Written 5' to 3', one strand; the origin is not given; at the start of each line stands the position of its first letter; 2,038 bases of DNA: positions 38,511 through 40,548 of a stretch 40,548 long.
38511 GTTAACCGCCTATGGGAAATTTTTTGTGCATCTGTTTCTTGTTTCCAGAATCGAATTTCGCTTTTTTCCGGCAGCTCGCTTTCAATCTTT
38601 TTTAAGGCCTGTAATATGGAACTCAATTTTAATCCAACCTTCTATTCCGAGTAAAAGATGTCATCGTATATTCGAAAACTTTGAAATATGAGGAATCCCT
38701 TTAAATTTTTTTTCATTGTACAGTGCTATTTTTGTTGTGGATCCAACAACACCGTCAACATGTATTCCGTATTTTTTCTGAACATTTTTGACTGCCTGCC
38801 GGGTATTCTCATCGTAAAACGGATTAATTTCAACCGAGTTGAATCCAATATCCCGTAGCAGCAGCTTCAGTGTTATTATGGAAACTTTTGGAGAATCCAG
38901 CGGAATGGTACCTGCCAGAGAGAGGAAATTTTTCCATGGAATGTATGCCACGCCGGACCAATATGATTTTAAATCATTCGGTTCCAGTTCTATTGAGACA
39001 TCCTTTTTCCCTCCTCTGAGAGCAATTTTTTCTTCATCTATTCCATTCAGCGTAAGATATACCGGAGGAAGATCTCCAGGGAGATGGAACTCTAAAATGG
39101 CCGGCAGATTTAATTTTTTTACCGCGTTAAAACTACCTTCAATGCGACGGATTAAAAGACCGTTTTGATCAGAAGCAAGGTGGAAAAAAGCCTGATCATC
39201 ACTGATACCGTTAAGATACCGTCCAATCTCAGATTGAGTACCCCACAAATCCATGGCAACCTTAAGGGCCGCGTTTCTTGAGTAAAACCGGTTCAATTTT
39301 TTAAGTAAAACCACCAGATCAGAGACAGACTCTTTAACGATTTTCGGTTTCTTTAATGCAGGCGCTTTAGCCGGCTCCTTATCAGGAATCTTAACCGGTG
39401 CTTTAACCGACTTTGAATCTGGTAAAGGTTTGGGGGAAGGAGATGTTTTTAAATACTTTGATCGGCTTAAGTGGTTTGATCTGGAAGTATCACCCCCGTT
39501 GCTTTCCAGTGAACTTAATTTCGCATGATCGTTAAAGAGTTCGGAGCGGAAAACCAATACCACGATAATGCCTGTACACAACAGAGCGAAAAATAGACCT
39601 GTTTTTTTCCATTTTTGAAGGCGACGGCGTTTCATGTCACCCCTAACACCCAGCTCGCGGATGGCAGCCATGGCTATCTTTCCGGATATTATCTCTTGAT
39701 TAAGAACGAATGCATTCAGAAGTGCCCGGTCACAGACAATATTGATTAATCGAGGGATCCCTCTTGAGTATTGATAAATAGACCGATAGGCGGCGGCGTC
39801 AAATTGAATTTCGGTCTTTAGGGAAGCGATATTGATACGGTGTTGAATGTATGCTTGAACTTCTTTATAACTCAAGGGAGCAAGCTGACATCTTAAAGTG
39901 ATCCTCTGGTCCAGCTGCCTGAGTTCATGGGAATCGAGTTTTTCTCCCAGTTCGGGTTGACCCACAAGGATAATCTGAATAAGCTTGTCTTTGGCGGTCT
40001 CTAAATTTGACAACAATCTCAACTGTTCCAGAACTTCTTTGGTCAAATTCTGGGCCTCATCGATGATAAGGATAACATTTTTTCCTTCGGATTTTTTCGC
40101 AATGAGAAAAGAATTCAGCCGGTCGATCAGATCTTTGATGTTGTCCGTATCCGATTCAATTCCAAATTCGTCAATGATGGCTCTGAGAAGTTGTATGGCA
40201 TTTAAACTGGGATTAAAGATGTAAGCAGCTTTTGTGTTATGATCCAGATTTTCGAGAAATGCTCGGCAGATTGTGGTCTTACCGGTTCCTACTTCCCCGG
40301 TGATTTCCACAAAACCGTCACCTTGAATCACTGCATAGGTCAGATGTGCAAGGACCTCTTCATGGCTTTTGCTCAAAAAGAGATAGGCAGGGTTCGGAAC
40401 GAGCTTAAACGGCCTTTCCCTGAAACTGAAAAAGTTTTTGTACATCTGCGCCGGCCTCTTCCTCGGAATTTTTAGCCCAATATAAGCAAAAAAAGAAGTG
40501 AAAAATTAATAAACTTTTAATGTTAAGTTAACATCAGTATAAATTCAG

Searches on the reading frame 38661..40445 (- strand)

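Call 7: search_protein_families(library=pfam, proteins=[window:38661-40445:-], max_evalue=0.001)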
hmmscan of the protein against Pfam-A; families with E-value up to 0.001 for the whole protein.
window:38661-40445:- (594 aa): 11 families
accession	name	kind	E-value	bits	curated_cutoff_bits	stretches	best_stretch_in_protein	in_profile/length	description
PF13401.12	AAA_22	-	1.3e-28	100.3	27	1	42-169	4-129/130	AAA domain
PF13191.12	AAA_16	-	5.4e-11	43.7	32.6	1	32-155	12-164/167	AAA ATPase domain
PF01471.23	PG_binding_1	-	3.1e-10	40.5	23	1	523-575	5-57/57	Putative peptidoglycan binding domain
PF13604.12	AAA_30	-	2.5e-08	34.3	27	1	37-164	12-125/191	AAA domain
PF13245.12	AAA_19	-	9.1e-07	29.6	25.1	1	45-163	13-125/134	AAA domain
PF09848.15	SLFN-g3_helicase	-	1.6e-05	24.8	24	1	48-149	6-112/354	Schlafen group 3, DNA/RNA helicase domain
PF01637.24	ATPase_2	-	1.9e-05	25.1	33.2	1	45-147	22-134/225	ATPase domain predominantly from Archaea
PF00004.35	AAA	-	5.4e-05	24.1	21.2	1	48-183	3-128/131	ATPase family associated with various cellular activities (AAA)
PF13173.12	AAA_14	-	0.00025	21.5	27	1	48-196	7-128/129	AAA domain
PF20703.3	nSTAND1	-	0.0003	21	27.1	1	32-213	23-209/379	Novel STAND NTPase 1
PF24883.2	NPHP3_N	-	0.00087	20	24.8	0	45-77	24-57/164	Nephrocystin 3, N-terminal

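Call 57: search_protein_families(library=padloc, proteins=[window:38661-40445:-], max_evalue=0.001)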
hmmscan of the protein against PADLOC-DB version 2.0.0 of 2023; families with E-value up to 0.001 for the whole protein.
window:38661-40445:- (594 aa): 8 families
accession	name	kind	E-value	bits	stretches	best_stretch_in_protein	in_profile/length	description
PDLC04140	mad8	-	6.2e-08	30.5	1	38-81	22-67/314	mads_8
PDLC01738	TnsC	-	5.2e-07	27.2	1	48-175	64-179/283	TnsC_0_V-K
PDLC02372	Nhi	-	8.5e-06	22.7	1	24-143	183-284/470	-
PDLC02350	AbiO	-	2.7e-05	21.1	1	23-155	178-288/468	AbiO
PDLC05064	PDC-S68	-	4.6e-05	19.3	1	37-164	694-818/1273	-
PDLC01148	RecD_like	-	0.00015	18.2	1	46-164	331-439/719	RecD/Tra ATPase fused to N-terminal HHH domain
PDLC01734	typeIV_RecD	-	0.00018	17.9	1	47-164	358-470/763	RecD_0_IVD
PDLC05066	PDC-S68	-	0.00041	16.5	1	46-164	596-715/1202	-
